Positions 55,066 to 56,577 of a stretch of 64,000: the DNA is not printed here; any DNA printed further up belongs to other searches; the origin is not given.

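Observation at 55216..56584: RtcB RNA ligase gene abutted with no spacer by tRNA-Asn(GTT) and tRNA-Pro(TGG)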

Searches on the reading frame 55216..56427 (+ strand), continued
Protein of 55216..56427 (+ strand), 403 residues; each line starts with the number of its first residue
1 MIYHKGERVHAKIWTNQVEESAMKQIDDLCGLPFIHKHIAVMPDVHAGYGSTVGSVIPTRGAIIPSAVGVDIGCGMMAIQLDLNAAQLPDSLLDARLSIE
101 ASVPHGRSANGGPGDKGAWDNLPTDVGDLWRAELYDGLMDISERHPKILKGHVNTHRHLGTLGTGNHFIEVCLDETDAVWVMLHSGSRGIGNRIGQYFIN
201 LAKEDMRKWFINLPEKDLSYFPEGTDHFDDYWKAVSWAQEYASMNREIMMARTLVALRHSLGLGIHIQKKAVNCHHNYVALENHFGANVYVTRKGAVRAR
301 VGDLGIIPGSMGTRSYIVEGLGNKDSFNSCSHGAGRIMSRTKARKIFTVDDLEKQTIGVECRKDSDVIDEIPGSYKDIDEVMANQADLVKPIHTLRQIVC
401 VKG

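Call 39: find_homologous_proteins(query=window:55216-56427:+, max_evalue=1e-50)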
Query window:55216-56427:+ (403 aa): 8000 proteins with E <= 1e-50 among 8000 candidates; the best 120 are listed.
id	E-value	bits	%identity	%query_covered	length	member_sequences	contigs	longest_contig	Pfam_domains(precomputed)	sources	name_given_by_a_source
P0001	1.2e-277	939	100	100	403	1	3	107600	PF01139.23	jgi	-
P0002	2.4e-234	796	84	100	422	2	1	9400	PF01139.23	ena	-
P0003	1.4e-230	783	83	100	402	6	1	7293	PF01139.23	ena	-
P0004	3.5e-227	772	81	100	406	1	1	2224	PF01139.23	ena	-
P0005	8.9e-227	771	81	100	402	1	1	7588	PF01139.23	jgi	-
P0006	1.6e-226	770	80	100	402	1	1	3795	PF01139.23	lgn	-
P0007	1.8e-225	767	81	100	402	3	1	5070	PF01139.23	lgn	-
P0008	1.2e-224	764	82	100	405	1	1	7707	PF01139.23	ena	-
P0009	4.8e-222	755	81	100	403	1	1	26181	PF01139.23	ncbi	-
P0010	1.7e-220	750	80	100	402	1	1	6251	PF01139.23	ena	-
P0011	2.0e-219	747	79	99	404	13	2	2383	PF01139.23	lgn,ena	-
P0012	3.8e-219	746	79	99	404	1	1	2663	PF01139.23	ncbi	-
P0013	7.4e-219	745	79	99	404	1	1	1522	PF01139.23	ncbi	-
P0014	1.4e-218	744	79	99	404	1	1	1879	PF01139.23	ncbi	-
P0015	1.4e-214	731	77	99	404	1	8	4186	PF01139.23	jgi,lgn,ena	-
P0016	4.0e-214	729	78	100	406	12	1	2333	PF01139.23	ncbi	-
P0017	1.9e-213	727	77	99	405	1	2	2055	PF01139.23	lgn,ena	-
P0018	1.3e-210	718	77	99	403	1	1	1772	PF01139.23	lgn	-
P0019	5.9e-209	712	76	99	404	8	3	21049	PF01139.23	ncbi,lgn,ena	-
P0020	3.5e-208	710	76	99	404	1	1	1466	PF01139.23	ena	-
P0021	7.0e-208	709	75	99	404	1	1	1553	PF01139.23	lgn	-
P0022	7.1e-208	709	75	99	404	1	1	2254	PF01139.23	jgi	jgi:tRNA-splicing ligase RtcB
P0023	9.8e-208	708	76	99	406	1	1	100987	PF01139.23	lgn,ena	-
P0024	1.1e-207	708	74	100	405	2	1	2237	PF01139.23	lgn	-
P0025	1.1e-206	705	76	99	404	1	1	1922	PF01139.23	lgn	-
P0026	2.8e-204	697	75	100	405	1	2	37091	PF01139.23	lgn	-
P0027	2.2e-197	674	71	99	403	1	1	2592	PF01139.23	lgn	-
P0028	3.6e-197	673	73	99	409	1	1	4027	PF01139.23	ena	-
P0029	4.2e-197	673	73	99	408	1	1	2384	PF01139.23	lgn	-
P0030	8.8e-197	672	72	100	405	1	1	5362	PF01139.23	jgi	-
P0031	5.6e-196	670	73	99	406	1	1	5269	PF01139.23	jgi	-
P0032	1.2e-195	668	71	100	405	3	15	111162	PF01139.23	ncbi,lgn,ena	-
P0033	7.2e-195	666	74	95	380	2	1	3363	PF01139.23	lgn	-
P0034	6.7e-192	656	71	99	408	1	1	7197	PF01139.23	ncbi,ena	-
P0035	1.6e-189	648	70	99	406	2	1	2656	PF01139.23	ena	-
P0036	2.7e-189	648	70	98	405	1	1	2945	PF01139.23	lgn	-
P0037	5.9e-189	646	70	100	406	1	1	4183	PF01139.23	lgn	-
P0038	6.9e-189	646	70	100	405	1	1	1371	PF01139.23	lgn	-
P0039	2.2e-187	641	69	97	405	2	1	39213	PF01139.23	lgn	-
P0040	2.9e-186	638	72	99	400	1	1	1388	PF01139.23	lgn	-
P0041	1.1e-185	636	70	98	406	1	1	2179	PF01139.23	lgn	-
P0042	1.8e-185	635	70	99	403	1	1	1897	PF01139.23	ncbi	-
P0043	6.9e-185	633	69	97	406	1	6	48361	PF01139.23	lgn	-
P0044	4.9e-184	630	69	97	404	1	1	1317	PF01139.23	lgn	-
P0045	8.1e-184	629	68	99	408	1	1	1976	PF01139.23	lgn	-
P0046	9.5e-184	629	69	99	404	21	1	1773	PF01139.23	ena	-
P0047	1.1e-183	629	70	98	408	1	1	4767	PF01139.23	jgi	jgi:tRNA-splicing ligase RtcB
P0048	6.7e-183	626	69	99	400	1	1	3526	PF01139.23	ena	-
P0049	7.9e-183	626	68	98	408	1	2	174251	PF01139.23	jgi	jgi:tRNA-splicing ligase RtcB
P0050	8.5e-183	626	68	99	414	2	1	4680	PF01139.23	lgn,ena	-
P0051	1.1e-182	626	68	98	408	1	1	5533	PF01139.23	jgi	jgi:tRNA-splicing ligase RtcB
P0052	1.4e-182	625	68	99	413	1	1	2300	PF01139.23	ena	-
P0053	2.9e-182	624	69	98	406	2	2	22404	PF01139.23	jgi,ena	-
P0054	1.1e-181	622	68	98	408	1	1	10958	PF01139.23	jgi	jgi:tRNA-splicing ligase RtcB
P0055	9.8e-181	619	67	99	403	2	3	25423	PF01139.23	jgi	jgi:tRNA-splicing ligase RtcB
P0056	9.9e-181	619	68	98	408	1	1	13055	PF01139.23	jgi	jgi:tRNA-splicing ligase RtcB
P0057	1.4e-180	619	68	98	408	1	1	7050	PF01139.23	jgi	jgi:tRNA-splicing ligase RtcB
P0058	1.3e-179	616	66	99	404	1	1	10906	PF01139.23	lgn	-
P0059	1.4e-178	612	66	99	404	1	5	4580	PF01139.23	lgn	-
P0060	1.9e-178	612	67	98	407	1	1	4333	PF01139.23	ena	-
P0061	2.7e-178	611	65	100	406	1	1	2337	PF01139.23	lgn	-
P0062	4.9e-178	610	68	98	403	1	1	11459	PF01139.23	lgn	-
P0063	6.6e-178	610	65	98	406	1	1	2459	PF01139.23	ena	-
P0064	6.6e-177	607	66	99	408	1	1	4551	PF01139.23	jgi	jgi:tRNA-splicing ligase RtcB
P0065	7.7e-177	606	66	100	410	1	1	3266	PF01139.23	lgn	-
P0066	3.1e-176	605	66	99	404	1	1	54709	PF01139.23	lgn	-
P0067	4.2e-176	604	67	97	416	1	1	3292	PF01139.23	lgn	-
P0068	6.1e-176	604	67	99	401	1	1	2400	PF01139.23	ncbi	-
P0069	9.2e-176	603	67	99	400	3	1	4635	PF01139.23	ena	-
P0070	1.7e-175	602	65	98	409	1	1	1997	PF01139.23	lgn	-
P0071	3.4e-175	601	66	98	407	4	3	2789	PF01139.23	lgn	-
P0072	3.8e-175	601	65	100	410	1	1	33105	PF01139.23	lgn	-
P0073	3.9e-175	601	67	99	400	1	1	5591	PF01139.23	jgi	-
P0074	6.2e-175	600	64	98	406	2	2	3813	PF01139.23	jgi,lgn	jgi:tRNA-splicing ligase RtcB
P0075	7.2e-175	600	66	99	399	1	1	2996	PF01139.23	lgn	-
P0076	1.1e-174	599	67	99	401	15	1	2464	PF01139.23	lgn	-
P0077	1.4e-174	599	66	97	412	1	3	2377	PF01139.23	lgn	-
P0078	2.1e-174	598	65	97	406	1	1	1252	PF01139.23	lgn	-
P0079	2.2e-174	598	65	98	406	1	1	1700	PF01139.23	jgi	jgi:tRNA-splicing ligase RtcB (3'-phosphate/5'-hydroxy nucleic acid ligase)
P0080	3.6e-174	598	67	99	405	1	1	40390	PF01139.23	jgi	jgi:tRNA-splicing ligase RtcB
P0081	5.3e-174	597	67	97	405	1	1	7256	PF01139.23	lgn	-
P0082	7.0e-174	597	65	99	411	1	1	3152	PF01139.23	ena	-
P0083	8.7e-174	596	65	100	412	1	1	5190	PF01139.23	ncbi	-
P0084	8.7e-174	596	65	100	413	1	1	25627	PF01139.23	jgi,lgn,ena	-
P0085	1.1e-173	596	67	99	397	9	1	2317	PF01139.23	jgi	-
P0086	2.3e-173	595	63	98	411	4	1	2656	PF01139.23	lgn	-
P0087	2.5e-173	595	64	99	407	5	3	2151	PF01139.23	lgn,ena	-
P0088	2.8e-173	595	65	100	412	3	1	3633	PF01139.23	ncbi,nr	ncbi:MAG: RtcB family protein [Proteobacteria bacterium]|nr:RtcB family protein [Pseudomonadota bact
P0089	2.8e-173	595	64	97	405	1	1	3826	PF01139.23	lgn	-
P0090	3.0e-173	595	64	99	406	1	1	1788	PF01139.23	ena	-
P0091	3.2e-173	595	66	100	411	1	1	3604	PF01139.23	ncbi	-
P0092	3.2e-173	595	63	100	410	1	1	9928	PF01139.23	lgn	-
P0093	4.3e-173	594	66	100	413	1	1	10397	PF01139.23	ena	-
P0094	1.0e-172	593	65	98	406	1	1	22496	PF01139.23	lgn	-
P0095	1.7e-172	592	65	100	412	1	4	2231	PF01139.23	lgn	-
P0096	1.8e-172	592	66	97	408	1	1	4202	PF01139.23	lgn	-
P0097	2.8e-172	591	66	99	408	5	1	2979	PF01139.23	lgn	-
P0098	2.9e-172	591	65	98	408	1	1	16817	PF01139.23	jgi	jgi:tRNA-splicing ligase RtcB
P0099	4.6e-172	591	66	98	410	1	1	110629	PF01139.23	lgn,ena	-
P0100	5.1e-172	591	65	97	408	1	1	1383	PF01139.23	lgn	-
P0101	5.9e-172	590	65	98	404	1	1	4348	PF01139.23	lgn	-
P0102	6.5e-172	590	66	100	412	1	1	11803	PF01139.23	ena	-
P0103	7.3e-172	590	63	99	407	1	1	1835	PF01139.23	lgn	-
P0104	7.4e-172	590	65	97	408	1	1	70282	PF01139.23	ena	-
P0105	8.2e-172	590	66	99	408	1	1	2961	PF01139.23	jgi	jgi:tRNA-splicing ligase RtcB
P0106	9.6e-172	590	65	97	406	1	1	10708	PF01139.23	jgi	-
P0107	1.0e-171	590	64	98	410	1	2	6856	PF01139.23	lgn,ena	-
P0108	1.5e-171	589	65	99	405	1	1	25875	PF01139.23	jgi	-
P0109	1.7e-171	589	67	98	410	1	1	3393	PF01139.23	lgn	-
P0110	2.0e-171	589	66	99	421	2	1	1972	PF01139.23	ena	-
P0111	2.3e-171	588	65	97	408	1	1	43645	PF01139.23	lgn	-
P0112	2.4e-171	588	65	100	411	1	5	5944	PF01139.23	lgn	-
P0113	2.7e-171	588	66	99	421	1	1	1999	PF01139.23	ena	-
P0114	3.4e-171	588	66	99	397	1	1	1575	PF01139.23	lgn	-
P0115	3.4e-171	588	63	99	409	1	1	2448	PF01139.23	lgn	-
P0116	3.8e-171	588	66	97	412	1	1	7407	PF01139.23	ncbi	-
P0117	5.4e-171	587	65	97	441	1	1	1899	PF01139.23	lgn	-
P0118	6.7e-171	587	63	98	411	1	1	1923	PF01139.23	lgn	-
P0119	7.3e-171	587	65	98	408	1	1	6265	PF01139.23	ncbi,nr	ncbi:MAG TPA: RtcB family protein [Gammaproteobacteria bacterium]|nr:RtcB family protein [Gammaprote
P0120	7.4e-171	587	64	100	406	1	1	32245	PF01139.23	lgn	-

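Call 40: find_encoding_contigs(protein=P0001, flank=4000, max_places=4)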
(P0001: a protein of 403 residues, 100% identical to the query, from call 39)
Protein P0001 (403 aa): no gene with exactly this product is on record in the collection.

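Call 41: find_encoding_contigs(protein=P0002, flank=4000, max_places=3)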
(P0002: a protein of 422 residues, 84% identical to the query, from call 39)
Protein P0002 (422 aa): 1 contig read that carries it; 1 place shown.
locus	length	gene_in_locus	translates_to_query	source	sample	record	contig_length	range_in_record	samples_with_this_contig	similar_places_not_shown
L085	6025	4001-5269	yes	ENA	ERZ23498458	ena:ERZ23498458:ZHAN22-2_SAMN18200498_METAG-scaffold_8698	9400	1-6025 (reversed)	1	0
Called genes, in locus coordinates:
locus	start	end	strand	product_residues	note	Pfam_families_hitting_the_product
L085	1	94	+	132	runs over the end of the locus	-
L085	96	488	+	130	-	-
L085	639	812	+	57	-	-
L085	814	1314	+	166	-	PF00959:Phage_lysozyme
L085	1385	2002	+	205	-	-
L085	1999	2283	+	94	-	-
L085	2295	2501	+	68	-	-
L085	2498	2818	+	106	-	-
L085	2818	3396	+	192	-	-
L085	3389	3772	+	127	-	-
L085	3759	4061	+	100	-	-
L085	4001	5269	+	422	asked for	PF01139:RtcB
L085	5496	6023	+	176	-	?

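Call 42: find_encoding_contigs(protein=P0009, flank=4000, max_places=3)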
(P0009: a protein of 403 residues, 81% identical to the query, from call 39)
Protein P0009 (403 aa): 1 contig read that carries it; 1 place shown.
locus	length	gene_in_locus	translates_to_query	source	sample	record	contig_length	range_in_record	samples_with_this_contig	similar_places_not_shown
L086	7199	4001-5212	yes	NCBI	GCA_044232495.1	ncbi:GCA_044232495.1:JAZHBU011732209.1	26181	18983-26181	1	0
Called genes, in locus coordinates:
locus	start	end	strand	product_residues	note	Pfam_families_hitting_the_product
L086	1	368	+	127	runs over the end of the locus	-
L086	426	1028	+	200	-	PF00959:Phage_lysozyme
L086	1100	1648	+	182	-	-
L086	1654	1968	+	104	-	-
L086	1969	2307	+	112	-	-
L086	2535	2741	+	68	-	-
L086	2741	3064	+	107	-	-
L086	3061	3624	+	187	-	-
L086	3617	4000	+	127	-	-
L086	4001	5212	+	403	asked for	PF01139:RtcB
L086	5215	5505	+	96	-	-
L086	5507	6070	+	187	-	PF01145:Band_7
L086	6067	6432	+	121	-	-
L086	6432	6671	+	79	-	-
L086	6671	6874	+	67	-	-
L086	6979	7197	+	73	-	?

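Call 44: find_encoding_contigs(protein=P0023, flank=4000, max_places=3)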
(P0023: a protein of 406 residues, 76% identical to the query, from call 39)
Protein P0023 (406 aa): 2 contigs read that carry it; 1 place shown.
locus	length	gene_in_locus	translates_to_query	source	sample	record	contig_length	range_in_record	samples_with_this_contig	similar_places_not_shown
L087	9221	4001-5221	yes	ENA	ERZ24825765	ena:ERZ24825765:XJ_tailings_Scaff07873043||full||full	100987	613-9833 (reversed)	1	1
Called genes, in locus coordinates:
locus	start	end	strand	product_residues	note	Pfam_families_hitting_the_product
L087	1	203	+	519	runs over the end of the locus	PF00270:DEAD, PF04851:ResIII, PF00271:Helicase_C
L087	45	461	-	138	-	-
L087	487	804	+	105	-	-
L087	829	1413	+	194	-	-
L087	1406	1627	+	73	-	-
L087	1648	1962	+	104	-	-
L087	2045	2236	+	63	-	-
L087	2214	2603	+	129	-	-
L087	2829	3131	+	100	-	-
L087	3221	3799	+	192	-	-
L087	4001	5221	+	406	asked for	PF01139:RtcB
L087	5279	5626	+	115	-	-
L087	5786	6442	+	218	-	PF09414:RNA_ligase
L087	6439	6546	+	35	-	-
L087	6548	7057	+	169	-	PF00383:dCMP_cyt_deam_1, PF14437:MafB19-deam (weak)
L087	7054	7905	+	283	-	-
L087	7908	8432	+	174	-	-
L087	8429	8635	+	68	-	-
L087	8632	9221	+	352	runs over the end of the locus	PF00589:Phage_integrase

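Call 45: find_encoding_contigs(protein=P0032, flank=4000, max_places=4)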
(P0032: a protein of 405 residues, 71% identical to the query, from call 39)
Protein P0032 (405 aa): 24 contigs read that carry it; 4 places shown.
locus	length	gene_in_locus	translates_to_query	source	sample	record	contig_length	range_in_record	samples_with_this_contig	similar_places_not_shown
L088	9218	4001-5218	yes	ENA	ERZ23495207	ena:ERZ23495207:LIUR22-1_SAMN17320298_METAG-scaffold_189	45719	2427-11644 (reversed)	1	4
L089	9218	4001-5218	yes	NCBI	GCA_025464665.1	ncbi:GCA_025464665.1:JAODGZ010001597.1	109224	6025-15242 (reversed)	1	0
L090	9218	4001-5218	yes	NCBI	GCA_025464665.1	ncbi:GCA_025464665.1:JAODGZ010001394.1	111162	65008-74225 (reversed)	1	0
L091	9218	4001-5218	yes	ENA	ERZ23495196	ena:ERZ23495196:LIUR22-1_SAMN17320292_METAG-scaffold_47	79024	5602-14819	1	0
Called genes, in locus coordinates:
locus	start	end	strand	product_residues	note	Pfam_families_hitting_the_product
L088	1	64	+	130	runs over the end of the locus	-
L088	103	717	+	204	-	PF00959:Phage_lysozyme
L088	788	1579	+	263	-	-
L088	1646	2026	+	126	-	PF03819:MazG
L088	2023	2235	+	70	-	-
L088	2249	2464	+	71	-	-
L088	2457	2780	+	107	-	-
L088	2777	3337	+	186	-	-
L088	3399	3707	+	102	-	-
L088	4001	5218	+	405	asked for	PF01139:RtcB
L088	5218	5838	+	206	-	PF01145:Band_7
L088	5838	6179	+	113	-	-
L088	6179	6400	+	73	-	-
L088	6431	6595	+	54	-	-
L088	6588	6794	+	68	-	-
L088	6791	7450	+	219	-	PF02511:Thy1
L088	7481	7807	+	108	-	-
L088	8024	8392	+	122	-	-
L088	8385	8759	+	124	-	-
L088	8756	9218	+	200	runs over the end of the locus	PF13640:2OG-FeII_Oxy_3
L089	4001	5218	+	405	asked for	PF01139:RtcB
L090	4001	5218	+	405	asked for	PF01139:RtcB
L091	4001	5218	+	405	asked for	PF01139:RtcB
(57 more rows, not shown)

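Call 46: find_encoding_contigs(protein=P0026, flank=4000, max_places=3)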
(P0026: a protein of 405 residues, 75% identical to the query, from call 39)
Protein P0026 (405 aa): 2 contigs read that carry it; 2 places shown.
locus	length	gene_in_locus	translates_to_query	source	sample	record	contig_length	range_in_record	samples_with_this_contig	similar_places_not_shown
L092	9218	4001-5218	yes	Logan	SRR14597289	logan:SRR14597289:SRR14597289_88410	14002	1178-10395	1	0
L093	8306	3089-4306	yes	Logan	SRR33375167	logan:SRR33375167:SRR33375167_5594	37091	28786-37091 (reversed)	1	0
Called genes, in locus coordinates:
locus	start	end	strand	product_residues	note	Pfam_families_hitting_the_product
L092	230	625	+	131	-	-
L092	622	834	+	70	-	-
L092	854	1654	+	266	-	PF14297:Lin1244_N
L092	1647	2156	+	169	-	-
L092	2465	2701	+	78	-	-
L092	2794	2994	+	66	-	-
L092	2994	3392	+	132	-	PF05772:NinB (faint)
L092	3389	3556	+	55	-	-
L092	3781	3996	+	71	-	-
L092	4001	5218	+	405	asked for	PF01139:RtcB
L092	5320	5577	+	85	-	-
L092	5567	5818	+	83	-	-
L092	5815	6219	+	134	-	PF08281:Sigma70_r4_2 (faint)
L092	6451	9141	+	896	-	PF00041:fn3 (weak), PF18370:RGI_lyase (faint)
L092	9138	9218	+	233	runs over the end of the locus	-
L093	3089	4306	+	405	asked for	PF01139:RtcB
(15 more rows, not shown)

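Call 48: find_encoding_contigs(protein=P0003, flank=4000, max_places=2)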
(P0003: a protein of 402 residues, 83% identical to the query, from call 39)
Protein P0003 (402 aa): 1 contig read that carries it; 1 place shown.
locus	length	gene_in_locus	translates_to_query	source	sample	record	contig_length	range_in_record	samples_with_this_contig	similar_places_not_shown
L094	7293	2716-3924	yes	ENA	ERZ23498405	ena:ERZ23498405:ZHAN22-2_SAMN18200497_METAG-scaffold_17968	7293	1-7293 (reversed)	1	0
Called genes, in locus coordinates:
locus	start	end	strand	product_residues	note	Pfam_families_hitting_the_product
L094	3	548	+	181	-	?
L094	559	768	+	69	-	-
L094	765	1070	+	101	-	-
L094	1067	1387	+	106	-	-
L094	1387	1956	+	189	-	-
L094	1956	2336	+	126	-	-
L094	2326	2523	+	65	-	-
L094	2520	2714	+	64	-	-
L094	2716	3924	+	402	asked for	PF01139:RtcB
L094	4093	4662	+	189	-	PF01145:Band_7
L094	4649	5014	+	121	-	-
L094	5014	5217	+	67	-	-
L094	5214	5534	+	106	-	-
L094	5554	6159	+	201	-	-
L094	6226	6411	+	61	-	-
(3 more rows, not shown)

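Call 49: find_encoding_contigs(protein=P0008, flank=4000, max_places=2)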
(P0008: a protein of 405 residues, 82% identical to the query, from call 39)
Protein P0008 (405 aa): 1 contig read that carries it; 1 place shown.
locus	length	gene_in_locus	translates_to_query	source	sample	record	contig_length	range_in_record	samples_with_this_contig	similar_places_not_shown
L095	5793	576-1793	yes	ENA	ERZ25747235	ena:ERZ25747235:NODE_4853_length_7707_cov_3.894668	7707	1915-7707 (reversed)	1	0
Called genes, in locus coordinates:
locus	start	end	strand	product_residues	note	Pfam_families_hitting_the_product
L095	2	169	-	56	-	?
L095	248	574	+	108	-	-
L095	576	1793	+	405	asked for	PF01139:RtcB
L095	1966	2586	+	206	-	PF01145:Band_7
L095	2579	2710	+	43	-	-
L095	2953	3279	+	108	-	-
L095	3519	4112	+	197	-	PF24027:DUF7338 (faint)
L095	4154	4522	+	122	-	-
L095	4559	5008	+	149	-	-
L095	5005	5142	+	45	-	-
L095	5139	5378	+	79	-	-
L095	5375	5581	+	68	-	-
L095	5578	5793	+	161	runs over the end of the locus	-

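Call 50: find_encoding_contigs(protein=P0019, flank=4000, max_places=3)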
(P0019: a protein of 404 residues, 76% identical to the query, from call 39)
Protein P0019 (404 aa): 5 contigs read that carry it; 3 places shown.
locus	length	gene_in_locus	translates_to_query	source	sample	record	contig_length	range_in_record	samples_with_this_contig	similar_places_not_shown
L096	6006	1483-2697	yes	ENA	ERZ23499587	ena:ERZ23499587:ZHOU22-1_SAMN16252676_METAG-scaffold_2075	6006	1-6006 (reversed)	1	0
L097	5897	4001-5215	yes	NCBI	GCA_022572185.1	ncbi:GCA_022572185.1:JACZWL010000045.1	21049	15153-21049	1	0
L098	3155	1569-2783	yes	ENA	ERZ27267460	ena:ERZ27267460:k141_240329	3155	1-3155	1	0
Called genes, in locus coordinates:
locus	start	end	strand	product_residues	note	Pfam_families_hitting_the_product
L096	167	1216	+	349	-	PF24624:Int_N (weak), PF00589:Phage_integrase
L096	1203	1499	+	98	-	-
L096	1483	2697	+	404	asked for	PF01139:RtcB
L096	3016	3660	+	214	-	PF00589:Phage_integrase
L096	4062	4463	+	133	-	-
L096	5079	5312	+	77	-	PF04014:MazE_antitoxin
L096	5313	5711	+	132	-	PF02661:Fic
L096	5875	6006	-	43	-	?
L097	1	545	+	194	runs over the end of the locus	PF01195:Pept_tRNA_hydro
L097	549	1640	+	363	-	PF01926:MMR_HSR1, PF02421:FeoB_N (weak), PF06071:YchF-GTPase_C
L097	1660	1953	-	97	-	PF05016:ParE_toxin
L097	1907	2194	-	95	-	PF03693:ParD_antitoxin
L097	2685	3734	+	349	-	PF24624:Int_N (weak), PF00589:Phage_integrase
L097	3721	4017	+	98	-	-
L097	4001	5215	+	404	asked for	PF01139:RtcB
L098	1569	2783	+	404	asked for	PF01139:RtcB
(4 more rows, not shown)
